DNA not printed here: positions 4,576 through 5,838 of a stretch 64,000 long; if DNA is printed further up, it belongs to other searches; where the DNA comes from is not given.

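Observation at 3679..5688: Stand-alone Fo-like module: subunit a plus a single polypeptide of four fused c-subunit hairpins, with no F1 or stalk genes adjacent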

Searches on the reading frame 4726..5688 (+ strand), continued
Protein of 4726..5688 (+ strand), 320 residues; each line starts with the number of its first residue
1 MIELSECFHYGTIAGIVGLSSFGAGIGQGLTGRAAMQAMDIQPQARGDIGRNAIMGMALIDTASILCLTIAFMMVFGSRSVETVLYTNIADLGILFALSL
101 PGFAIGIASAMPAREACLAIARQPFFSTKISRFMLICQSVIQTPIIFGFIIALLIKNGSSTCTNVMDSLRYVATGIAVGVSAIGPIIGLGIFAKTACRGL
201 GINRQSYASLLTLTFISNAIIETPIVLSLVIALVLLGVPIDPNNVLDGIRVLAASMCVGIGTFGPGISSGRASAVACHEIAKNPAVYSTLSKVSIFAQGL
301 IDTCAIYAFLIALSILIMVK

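Call 40: find_related_loci(query=A1, collection=genome_contigs, flank=10000)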
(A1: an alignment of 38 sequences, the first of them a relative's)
Query A1 (320 aa) in genome_contigs; peptide patterns used: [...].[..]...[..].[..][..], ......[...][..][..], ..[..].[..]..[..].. (x = any residue, [..] = any of these).
145 stretches matched a pattern; 91 encode a relative of the query (tblastn E <= 1e-3); the best 80 are kept; 80 distinct loci.
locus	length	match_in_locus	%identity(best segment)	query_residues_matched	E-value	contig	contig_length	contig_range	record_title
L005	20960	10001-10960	75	1-320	1e-159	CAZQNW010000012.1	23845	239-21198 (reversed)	MAG TPA_asm: uncultured Pseudomonadota bacterium isolate binchicken_co190_25 genome assembly, contig: NODE_3910_length_2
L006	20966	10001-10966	69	1-320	8e-144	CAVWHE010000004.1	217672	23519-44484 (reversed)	MAG: uncultured bacterium isolate MFD01476.bin.1.4 genome assembly, contig: contig_65991, whole genome shotgun sequence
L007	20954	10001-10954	54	1-318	6e-112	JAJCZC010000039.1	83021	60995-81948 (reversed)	MAG: Candidatus Dependentiae bacterium isolate OFTM133 OFTM133_38, whole genome shotgun sequence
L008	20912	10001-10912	57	1-303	1e-109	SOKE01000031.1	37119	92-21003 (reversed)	MAG: Candidatus Dependentiae bacterium isolate E44_bin52 NODE_258_length_37119_cov_6.313377, whole genome shotgun sequen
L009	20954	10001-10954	53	1-318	9e-106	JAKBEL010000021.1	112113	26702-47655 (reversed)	MAG: bacterium isolate BP7.bin34 NODE_172_length_112113_cov_8.137615, whole genome shotgun sequence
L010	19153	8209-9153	54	1-317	7e-105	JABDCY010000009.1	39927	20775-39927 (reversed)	MAG: Candidatus Dependentiae bacterium isolate BWMinHeated_Nextera56_MAG2 3300020846.a:Ga0207124_1017, whole genome shot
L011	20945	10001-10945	54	6-320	7e-104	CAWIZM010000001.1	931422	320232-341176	MAG: uncultured bacterium isolate MFD06092.bin.1.94 genome assembly, contig: contig_40501, whole genome shotgun sequence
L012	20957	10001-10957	53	1-320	2e-103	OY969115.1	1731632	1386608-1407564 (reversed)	MAG: uncultured bacterium isolate MFD01716.bin.c.1 genome assembly, chromosome: 1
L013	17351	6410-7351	52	1-318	6e-103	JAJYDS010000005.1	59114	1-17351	MAG: bacterium isolate DBS1-1.bin112 NODE_720_length_59114_cov_2.937190, whole genome shotgun sequence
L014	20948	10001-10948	52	1-318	1e-102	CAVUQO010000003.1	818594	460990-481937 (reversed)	MAG: Candidatus Babeliales bacterium isolate MFD05580.bin.2.90 genome assembly, contig: contig_40821, whole genome shotg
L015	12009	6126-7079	49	1-320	9e-102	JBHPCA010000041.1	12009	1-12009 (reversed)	Candidatus Dependentiae bacterium isolate SAG AM-311-O15 NODE_41_length_12009_cov_32.024343, whole genome shotgun sequen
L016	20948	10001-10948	51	1-316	3e-99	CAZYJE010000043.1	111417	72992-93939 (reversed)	MAG TPA_asm: uncultured Pseudomonadota bacterium isolate binchicken_co313_44 genome assembly, contig: k141_350218, whole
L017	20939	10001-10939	51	7-319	3e-99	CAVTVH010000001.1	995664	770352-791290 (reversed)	MAG: uncultured bacterium isolate MFD04967.bin.2.36 genome assembly, contig: contig_3122, whole genome shotgun sequence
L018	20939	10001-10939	51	1-319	5e-98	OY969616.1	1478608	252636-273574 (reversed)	MAG: uncultured bacterium isolate MFD04463.bin.c.16 genome assembly, chromosome: 1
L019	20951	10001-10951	51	1-320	1e-97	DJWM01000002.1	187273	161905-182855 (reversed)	MAG TPA_asm: Candidatus Dependentiae bacterium UBA6230 UBA6230_contig_6871, whole genome shotgun sequence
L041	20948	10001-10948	49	9-319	1e-88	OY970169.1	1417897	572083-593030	MAG: uncultured bacterium isolate MFD02248.bin.2.92 genome assembly, chromosome: 1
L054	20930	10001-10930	45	9-317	2e-78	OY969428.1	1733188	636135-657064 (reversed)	MAG: uncultured bacterium isolate MFD04492.bin.1.142 genome assembly, chromosome: 1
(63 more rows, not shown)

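Call 70: search_solved_structures(query=A1, max_evalue=0.001, show_alignments=0)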
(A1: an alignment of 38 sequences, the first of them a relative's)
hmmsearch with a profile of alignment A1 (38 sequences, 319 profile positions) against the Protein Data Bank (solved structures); distinct sequences matched with E-value up to 0.001: 29.
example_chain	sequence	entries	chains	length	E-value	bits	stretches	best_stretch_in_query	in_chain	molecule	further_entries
4bem_J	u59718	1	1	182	3.4e-19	72.4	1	169-317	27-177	F1FO ATPASE C1 SUBUNIT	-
2wie_A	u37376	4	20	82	1.1e-12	51.1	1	243-318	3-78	ATP SYNTHASE C CHAIN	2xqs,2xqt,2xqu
4bem_A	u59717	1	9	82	2.5e-12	49.9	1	14-77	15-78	F1FO ATPASE C2 SUBUNIT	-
9itj_H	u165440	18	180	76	1.2e-11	47.6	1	167-235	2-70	ATP synthase subunit c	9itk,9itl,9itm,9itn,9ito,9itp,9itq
2w5j_A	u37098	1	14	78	4.5e-11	45.8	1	245-317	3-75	ATP SYNTHASE C CHAIN, CHLOROPLASTIC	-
4mjn_A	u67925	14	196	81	4.6e-11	45.7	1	245-317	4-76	ATP synthase subunit c, chloroplastic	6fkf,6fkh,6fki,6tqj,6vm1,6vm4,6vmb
3v3c_A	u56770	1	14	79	4.9e-11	45.7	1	170-237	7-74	ATP synthase subunit c, chloroplastic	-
22vl_M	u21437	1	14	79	3.3e-10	42.9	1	246-318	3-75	ATP synthase subunit c, chloroplastic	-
3zk1_A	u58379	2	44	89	6.5e-10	41.9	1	16-77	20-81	ATP SYNTHASE SUBUNIT C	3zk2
1yce_A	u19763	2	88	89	7.4e-10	41.8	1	14-77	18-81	subunit c | ATP SYNTHASE SUBUNIT C, SODIUM ION SPECIFIC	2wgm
7wem_A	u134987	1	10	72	4.2e-09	39.3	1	12-75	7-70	ATP synthase subunit c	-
1wu0_A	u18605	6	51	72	5.8e-09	38.8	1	12-75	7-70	ATP synthase C chain | ATP synthase subunit c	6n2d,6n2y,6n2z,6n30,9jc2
2bl2_A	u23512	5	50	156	2.8e-08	36.6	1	173-317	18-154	V-TYPE SODIUM ATP SYNTHASE SUBUNIT K | V-Type Sodium ATPase Subunit K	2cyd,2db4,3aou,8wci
2wpd_J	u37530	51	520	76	1.3e-06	31.1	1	15-77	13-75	ATP SYNTHASE SUBUNIT 9, MITOCHONDRIAL | ATP synthase subunit C, mitochondrial | ATP synthase subunit 9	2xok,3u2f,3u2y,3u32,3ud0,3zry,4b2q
8f29_S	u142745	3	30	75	1.6e-06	30.8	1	15-77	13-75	ATP synthase subunit 9, mitochondrial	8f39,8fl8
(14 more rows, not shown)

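Call 71: search_solved_structures(query=window:4726-5685:+, max_evalue=0.001, show_alignments=2)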
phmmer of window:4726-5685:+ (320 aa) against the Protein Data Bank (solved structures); distinct sequences matched with E-value up to 0.001: 15.
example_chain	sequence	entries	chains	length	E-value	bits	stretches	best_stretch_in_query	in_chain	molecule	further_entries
4bem_J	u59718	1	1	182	5e-09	39.2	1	172-316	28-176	F1FO ATPASE C1 SUBUNIT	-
2wie_A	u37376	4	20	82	2.2e-07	33.9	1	244-316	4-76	ATP SYNTHASE C CHAIN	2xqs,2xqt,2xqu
9itj_H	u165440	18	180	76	4.9e-07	32.7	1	166-235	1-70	ATP synthase subunit c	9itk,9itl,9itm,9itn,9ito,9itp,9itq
4bem_A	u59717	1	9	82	1.1e-06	31.5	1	14-77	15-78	F1FO ATPASE C2 SUBUNIT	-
1yce_A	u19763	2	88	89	1.8e-06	30.8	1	14-78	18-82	subunit c | ATP SYNTHASE SUBUNIT C, SODIUM ION SPECIFIC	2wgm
3zk1_A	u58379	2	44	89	2.2e-06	30.6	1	14-78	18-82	ATP SYNTHASE SUBUNIT C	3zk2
4mjn_A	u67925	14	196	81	2.9e-06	30.2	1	14-77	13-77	ATP synthase subunit c, chloroplastic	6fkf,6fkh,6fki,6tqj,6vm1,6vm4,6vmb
2w5j_A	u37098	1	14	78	3.2e-06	30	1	14-76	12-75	ATP SYNTHASE C CHAIN, CHLOROPLASTIC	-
3v3c_A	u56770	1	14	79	7.2e-06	28.9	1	250-317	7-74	ATP synthase subunit c, chloroplastic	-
22vl_M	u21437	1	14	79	4e-05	26.4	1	252-316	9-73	ATP synthase subunit c, chloroplastic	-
2wpd_J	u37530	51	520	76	0.00016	24.4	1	14-77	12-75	ATP SYNTHASE SUBUNIT 9, MITOCHONDRIAL | ATP synthase subunit C, mitochondrial | ATP synthase subunit 9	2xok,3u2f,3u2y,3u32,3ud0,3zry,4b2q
8fkj_R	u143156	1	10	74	0.00021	24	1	14-77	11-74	ATP synthase subunit 9, mitochondrial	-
8f29_S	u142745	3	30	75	0.00022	24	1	14-77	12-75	ATP synthase subunit 9, mitochondrial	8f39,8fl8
7wem_A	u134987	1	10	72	0.00029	23.6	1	9-74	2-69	ATP synthase subunit c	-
5lqx_K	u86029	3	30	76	0.00036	23.3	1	11-77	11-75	ATP synthase subunit c | ATP synthase c subunit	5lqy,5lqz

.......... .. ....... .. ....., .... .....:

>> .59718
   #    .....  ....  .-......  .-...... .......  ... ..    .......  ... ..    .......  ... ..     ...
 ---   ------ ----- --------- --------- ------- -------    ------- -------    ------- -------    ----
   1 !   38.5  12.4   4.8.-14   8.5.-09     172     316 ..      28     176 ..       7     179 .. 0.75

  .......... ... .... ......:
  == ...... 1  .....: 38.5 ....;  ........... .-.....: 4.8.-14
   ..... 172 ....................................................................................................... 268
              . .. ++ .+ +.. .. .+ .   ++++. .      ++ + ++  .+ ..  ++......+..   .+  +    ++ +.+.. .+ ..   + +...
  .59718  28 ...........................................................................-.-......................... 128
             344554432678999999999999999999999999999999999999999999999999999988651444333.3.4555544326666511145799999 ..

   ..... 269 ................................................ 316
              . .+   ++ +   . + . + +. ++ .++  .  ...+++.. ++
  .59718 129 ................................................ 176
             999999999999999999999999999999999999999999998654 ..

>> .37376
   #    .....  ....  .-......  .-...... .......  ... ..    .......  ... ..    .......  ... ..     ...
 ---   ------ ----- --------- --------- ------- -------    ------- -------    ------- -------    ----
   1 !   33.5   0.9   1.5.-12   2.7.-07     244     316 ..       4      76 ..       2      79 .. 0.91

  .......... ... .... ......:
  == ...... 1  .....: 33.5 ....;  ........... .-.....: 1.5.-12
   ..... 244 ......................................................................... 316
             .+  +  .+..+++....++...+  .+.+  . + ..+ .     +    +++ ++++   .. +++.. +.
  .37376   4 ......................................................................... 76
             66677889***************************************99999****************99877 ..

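Call 75: predict_structure(alignment_id=A1)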
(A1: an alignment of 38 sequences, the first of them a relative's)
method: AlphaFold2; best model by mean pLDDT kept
length: 320 residues; sequences in the alignment: 38
mean_pLDDT: 92.7   pTM: 0.90
mean pLDDT of the five models: 92.7, 92.2, 92.1, 91.5, 91.4
residues with pLDDT >= 90: 274; 70-90: 38; 50-70: 8; < 50: 0
segments of 3 or more residues with pLDDT < 50: none
pLDDT, mean of each block of 10 residues (from residue 1): 81 94 95 96 94 94 93 80 79 96 96 96 94 95 95 92 91 97 96 96 93 93 94 92 89 95 94 95 94 94 94 89
secondary structure, 60 per line:
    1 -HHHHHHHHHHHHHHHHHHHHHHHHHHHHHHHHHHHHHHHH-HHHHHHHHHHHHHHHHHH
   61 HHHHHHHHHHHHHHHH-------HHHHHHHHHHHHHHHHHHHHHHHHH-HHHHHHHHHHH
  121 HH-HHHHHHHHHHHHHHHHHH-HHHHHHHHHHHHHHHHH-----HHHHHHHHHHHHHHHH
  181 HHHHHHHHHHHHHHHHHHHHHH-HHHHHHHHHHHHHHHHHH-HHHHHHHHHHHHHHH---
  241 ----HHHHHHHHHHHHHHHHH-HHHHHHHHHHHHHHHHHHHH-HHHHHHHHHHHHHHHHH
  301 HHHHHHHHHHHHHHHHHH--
elements in order: H2-41 H43-76 H84-108 H110-122 H124-141 H143-159 H165-202 H204-221 H223-237 H245-261 H263-282 H284-318

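Call 78: fold_search(model_id=the predicted structure, library=pdb)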
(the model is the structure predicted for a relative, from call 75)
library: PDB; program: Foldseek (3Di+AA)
matches with E <= 10: 509; with E <= 0.001: 1
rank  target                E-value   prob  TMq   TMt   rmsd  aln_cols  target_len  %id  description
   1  4bem_J                2.3e-05  1.00  0.44  0.76   7.5       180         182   24  Crystal structure of the F-type ATP synthase c-ring from Acetobacterium woodii. (released 2014-03-26)
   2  2bl2_A                2.9e-03  1.00  0.41  0.80   2.4       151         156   21  The membrane rotor of the V-type ATPase from Enterococcus hirae (released 2005-04-05)
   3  6xbw_b                4.4e-03  1.00  0.40  0.61   2.7       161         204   18  Cryo-EM structure of V-ATPase from bovine brain, state 1 (released 2020-08-19)
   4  6vq6_b                6.2e-03  1.00  0.39  0.60   3.1       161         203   18  Mammalian V-ATPase from rat brain - composite model of rotational state 1 bound to ADP and SidK (built from focused re (released 2020-03-18)
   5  9cf8_0                7.7e-03  1.00  0.39  0.59   3.3       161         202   18  Cryo-EM structure of human kidney V-ATPase state 1 (released 2025-08-06)
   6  6o7u_j                1.0e-02  1.00  0.41  0.79   2.6       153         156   22  Saccharomyces cerevisiae V-ATPase Stv1-VO (released 2019-04-03)
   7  6wlw_0                1.3e-02  1.00  0.39  0.59  12.0       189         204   18  The Vo region of human V-ATPase in state 1 (focused refinement) (released 2020-11-11)
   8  6wlw_1                1.5e-02  1.00  0.40  0.80   2.7       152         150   17  The Vo region of human V-ATPase in state 1 (focused refinement) (released 2020-11-11)
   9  9bra_b                1.6e-02  1.00  0.41  0.62   4.1       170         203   18  Intact V-ATPase State 2 and synaptophysin complex in mouse brain isolated synaptic vesicles (released 2024-06-19)
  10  5tj5_M                2.1e-02  1.00  0.42  0.86   2.4       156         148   20  Atomic model for the membrane-embedded motor of a eukaryotic V-ATPase (released 2016-10-26)
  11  6o7u_c                2.2e-02  1.00  0.40  0.62   2.6       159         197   18  Saccharomyces cerevisiae V-ATPase Stv1-VO (released 2019-04-03)
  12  6xbw_c                2.3e-02  1.00  0.39  0.77   3.0       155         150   17  Cryo-EM structure of V-ATPase from bovine brain, state 1 (released 2020-08-19)
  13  5tj5_F                2.4e-02  1.00  0.42  0.85   2.5       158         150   20  Atomic model for the membrane-embedded motor of a eukaryotic V-ATPase (released 2016-10-26)
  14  6o7t_g                2.4e-02  1.00  0.39  0.75   3.4       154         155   16  Saccharomyces cerevisiae V-ATPase Vph1-VO (released 2019-04-03)
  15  5tj5_G                2.6e-02  1.00  0.42  0.86   2.4       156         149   20  Atomic model for the membrane-embedded motor of a eukaryotic V-ATPase (released 2016-10-26)
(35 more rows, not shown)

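Call 85: search_protein_representatives(protein=window:4726-5685:+)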
Query: 320 residues. Proteins with E-value up to 0.001 (for the whole library): 456; up to 1e-10: 276; up to 1e-30: 149. The best 150 are listed.
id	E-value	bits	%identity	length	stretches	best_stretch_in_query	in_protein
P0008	3.7e-150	515.7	76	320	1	1-320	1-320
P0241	7.4e-93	327.6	49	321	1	1-316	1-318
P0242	6.2e-80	285.2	47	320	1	7-317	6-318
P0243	3.6e-78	279.4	44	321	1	2-319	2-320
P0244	1.3e-77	277.5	45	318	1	5-314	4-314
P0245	5.5e-77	275.5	45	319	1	5-316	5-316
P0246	3.4e-76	272.9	46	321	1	4-318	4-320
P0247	5.2e-75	269.0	45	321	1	2-320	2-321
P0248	2.1e-74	267.0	44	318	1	7-318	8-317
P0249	3.5e-74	266.3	44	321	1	4-316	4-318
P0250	1.8e-72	260.7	42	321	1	2-318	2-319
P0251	6.7e-72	258.8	46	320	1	7-318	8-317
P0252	8.7e-69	248.6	44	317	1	4-317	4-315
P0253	1.2e-68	248.1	40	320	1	4-320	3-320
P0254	2.5e-68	247.1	41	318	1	6-319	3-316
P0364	8.1e-36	140.4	30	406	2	14-278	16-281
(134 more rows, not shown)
